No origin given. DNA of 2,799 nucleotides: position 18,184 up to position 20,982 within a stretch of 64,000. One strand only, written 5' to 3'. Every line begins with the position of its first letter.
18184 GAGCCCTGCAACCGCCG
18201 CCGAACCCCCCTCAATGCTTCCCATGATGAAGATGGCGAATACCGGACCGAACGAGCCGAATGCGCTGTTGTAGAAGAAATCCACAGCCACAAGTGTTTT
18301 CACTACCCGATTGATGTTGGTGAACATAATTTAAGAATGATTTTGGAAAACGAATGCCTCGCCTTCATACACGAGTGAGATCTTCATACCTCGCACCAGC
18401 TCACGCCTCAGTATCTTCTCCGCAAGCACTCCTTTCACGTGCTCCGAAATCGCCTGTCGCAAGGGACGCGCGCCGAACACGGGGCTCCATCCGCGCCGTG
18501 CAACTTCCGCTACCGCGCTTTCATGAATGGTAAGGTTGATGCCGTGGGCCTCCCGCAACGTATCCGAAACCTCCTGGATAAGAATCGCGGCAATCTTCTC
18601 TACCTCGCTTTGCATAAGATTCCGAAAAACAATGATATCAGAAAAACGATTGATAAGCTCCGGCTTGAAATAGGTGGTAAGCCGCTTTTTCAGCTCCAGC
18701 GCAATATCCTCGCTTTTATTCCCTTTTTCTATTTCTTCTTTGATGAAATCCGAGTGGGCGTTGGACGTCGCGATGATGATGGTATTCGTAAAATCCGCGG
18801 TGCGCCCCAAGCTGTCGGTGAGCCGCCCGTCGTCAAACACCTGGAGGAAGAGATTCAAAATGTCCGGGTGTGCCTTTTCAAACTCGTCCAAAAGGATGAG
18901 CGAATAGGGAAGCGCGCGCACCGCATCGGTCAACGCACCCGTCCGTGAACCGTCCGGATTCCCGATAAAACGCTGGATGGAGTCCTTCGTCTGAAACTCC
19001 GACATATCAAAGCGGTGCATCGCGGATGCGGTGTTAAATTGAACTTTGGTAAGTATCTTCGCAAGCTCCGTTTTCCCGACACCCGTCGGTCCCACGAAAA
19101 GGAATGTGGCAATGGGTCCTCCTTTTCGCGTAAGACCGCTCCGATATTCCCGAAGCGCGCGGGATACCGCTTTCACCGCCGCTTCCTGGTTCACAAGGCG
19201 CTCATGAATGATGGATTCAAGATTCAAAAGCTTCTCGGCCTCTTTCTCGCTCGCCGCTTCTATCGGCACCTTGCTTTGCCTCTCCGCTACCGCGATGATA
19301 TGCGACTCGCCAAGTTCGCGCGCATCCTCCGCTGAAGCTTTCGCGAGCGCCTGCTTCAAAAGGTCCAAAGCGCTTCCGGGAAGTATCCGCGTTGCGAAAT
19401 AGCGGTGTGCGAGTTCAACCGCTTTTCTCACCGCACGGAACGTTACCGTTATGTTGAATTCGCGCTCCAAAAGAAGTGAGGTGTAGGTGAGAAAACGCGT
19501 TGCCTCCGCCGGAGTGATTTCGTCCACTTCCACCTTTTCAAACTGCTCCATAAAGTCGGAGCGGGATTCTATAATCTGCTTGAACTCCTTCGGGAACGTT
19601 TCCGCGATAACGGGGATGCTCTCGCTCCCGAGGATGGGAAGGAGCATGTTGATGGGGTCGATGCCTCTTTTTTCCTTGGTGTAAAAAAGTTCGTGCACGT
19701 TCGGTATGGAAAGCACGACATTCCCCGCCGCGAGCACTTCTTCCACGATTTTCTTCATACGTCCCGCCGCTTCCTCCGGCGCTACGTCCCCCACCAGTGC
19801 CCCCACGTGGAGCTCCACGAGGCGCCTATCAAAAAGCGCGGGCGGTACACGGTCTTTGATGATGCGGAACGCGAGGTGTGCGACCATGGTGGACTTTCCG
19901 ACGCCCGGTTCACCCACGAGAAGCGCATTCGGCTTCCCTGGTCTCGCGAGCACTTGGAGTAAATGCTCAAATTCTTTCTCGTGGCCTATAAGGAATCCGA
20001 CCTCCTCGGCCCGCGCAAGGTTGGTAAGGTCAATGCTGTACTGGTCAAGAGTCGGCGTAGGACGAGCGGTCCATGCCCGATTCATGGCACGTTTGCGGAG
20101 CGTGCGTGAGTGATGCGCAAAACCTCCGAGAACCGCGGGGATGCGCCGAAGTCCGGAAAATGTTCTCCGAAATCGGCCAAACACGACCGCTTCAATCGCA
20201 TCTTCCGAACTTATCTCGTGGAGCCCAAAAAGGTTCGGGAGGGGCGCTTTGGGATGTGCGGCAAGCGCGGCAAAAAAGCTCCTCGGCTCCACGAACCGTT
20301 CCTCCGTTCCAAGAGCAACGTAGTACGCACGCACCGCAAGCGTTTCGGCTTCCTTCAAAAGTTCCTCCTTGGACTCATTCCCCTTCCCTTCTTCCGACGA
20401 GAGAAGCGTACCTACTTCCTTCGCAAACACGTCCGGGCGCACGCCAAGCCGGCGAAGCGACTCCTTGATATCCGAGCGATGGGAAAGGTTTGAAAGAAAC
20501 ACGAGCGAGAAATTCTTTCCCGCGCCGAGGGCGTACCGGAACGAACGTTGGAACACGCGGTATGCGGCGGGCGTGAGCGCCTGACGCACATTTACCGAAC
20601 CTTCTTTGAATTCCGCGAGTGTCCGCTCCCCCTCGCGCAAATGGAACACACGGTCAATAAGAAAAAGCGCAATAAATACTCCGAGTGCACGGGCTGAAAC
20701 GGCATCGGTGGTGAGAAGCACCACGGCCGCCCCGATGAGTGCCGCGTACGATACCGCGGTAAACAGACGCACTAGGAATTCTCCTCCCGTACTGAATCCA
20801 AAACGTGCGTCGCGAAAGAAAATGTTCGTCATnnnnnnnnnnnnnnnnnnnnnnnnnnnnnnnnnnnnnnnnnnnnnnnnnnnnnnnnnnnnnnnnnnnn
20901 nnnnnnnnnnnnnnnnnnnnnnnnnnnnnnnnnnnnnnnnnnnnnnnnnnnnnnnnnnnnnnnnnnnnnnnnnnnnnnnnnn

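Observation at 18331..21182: Membrane-anchored double-AAA+ Clp-like ATPase with a degenerate D1 Walker B, translationally coupled to a small membrane protein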

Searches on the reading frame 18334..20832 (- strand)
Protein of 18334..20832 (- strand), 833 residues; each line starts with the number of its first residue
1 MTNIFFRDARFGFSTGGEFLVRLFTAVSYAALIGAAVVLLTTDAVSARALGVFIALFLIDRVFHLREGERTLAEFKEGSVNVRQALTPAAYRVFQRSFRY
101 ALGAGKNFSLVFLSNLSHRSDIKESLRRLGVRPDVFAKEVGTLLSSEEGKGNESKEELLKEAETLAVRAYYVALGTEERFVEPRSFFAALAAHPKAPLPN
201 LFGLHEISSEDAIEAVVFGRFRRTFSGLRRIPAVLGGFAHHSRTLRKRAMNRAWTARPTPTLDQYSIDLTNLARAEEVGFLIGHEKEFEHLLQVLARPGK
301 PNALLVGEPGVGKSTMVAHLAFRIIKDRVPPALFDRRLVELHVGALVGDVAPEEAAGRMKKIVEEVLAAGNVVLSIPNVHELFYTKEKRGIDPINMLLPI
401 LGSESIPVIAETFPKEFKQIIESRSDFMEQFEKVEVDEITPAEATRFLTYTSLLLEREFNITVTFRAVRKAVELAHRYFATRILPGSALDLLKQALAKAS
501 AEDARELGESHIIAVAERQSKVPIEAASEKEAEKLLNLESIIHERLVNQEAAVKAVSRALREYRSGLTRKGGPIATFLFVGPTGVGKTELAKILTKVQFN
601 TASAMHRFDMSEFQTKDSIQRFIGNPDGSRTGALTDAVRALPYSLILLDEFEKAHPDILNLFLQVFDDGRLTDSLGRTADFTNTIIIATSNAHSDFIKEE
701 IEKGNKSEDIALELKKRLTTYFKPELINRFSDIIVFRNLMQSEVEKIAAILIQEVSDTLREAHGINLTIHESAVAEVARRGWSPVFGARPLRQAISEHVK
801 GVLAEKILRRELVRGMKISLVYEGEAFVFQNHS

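Call 5: search_protein_families(library=pfam, proteins=[window:18334-20832:-], max_evalue=0.01)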
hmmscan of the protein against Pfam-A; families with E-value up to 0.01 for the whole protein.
window:18334-20832:- (833 aa): 31 families (the best 25 are shown)
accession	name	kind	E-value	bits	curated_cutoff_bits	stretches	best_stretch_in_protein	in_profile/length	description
PF07724.20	AAA_2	-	7.2e-50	169.7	27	1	573-732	2-165/166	AAA domain (Cdc48 subfamily)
PF10431.15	ClpB_D2-small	-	6e-18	65.1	21.9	1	739-818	1-79/81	C-terminal, D2-small domain, of ClpB protein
PF00004.35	AAA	-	2.7e-16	60.6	21.2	2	578-697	2-115/131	ATPase family associated with various cellular activities (AAA)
PF07728.20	AAA_5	-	3.2e-16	60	22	2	577-694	2-125/139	AAA domain (dynein-related subfamily)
PF13191.12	AAA_16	-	1.1e-09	39.5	32.6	1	281-363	2-98/167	AAA ATPase domain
PF17871.7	AAA_lid_9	-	4.4e-09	36.6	22.8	1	442-532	3-91/104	AAA lid domain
PF00158.32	Sigma54_activat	-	5.3e-08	33.2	20.2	1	575-711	23-159/168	Sigma-54 interaction domain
PF13401.12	AAA_22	-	2.6e-07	31.5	27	0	578-667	9-109/130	AAA domain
PF12775.13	AAA_7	-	7.3e-07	29.3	25.8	0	576-625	35-84/181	P-loop containing dynein motor region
PF13481.12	AAA_25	-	2.8e-06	27.5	27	1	302-386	35-119/195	AAA domain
PF20720.3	nSTAND3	-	4.8e-06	26.8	27.2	1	303-328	20-45/155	Novel STAND NTPase 3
PF03193.22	RsgA_GTPase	-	5.3e-05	23.6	30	0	287-321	96-127/174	RsgA GTPase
PF05673.19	DUF815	-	8.7e-05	22.2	23.8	0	300-328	53-81/249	Protein of unknown function (DUF815)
PF05729.18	NACHT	-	0.00015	22.1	26.7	0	304-330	4-30/167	NACHT domain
PF13238.12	AAA_18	-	0.00017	22.5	29.4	0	579-606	3-28/128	AAA domain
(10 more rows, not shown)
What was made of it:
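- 18622..19197 (-): D2 AAA+ large domain (residues 546-737), the intact motor. It has Walker A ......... (19066-19092), Walker B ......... (18868-18894), sensor-1 N691 and arginine finger R729. Its pore loop is shortened to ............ (18928-18963), which lacks GYVG. PF07724 AAA_2, E 7e-50 (call 5).
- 18334..18621 (-): D2-small (ClpB_D2-small) domain with sensor-2 GARPLR. PF10431, E 6e-18 (call 5).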

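Call 6: search_protein_families(library=ncbifam, proteins=[window:18334-20832:-], max_evalue=0.01)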
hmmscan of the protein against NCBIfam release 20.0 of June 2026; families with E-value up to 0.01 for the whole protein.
window:18334-20832:- (833 aa): 34 families (the best 25 are shown)
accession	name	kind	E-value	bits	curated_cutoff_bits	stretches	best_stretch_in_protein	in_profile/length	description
TIGR03346.1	chaperone_ClpB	equivalog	2.7e-138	462.7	1232.1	2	506-829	527-852/853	ATP-dependent chaperone ClpB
TIGR02639.1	ClpA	equivalog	3.6e-125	418.9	993.15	1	258-819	164-731/734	ATP-dependent Clp protease ATP-binding subunit ClpA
NF008118.0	PRK10865.1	equivalog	5.2e-121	405.1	1417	2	509-828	533-854/857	ATP-dependent chaperone ClpB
NF033606.1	heat_AAA_ClpK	exception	2.4e-117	393.1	1900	2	503-819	572-895/949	heat shock survival AAA family ATPase ClpK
TIGR03345.1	VI_ClpV1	equivalog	1.4e-115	387.5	884.95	2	510-811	532-839/852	type VI secretion system ATPase TssH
NF033607.0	disagg_AAA_ClpG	exception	1.7e-114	383.7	1900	2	510-824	558-878/932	AAA family protein disaggregase ClpG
NF008263.0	PRK11034.1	equivalog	2.3e-98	330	1350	1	260-825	167-738/758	ATP-dependent Clp protease ATP-binding subunit ClpA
NF003745.1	PRK05342.1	equivalog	5.3e-09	35.4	359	1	717-803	290-380/418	ATP-dependent Clp protease ATP-binding subunit ClpX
NF003229.0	PRK04195.1-5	equivalog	8.6e-08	31.3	280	1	545-673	18-126/413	replication factor C large subunit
TIGR03499.1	FlhF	equivalog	1.6e-07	31.6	174.15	0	544-593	169-218/286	flagellar biosynthesis GTPase FlhF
NF003233.0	PRK04195.2-3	equivalog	2.5e-06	26.6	471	1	569-652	33-106/504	replication factor C large subunit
TIGR02928.1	TIGR02928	subfamily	1e-05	24.6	181.3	0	533-597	5-63/366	orc1/cdc6 family replication initiation protein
NF009067.0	PRK12402.1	equivalog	3.3e-05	23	317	0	274-327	10-63/340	replication factor C small subunit 2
TIGR03922.1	T7SS_EccA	equivalog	4.6e-05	22.2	466.65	1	530-651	273-384/557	type VII secretion AAA-ATPase EccA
NF001679.0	PRK00440.1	equivalog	7.3e-05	22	303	0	573-651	38-112/322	replication factor C small subunit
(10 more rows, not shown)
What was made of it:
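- On ClpB (TIGR03346 / PRK10865): Scores are 462.7 against 1232.1 and 405.1 against 1417 (call 6).
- On ClpA / ClpC (ClpP-coupled unfoldases; TIGR02639, PRK11034): Scores are 418.9 against 993.15 and 330 against 1350 (call 6).
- On ClpV / TssH (TIGR03345): Score 387.5 against 884.95 (call 6).
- Closest known: ClpB. Different: Its NCBIfam score is 462.7 against a cut-off of 1232 (call 6).
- Domain and family hits (calls 5, 6). Scores fall far below the equivalog cut-offs: ClpA 418.9 against 993, and PRK11034 330 against 1350 (call 6).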
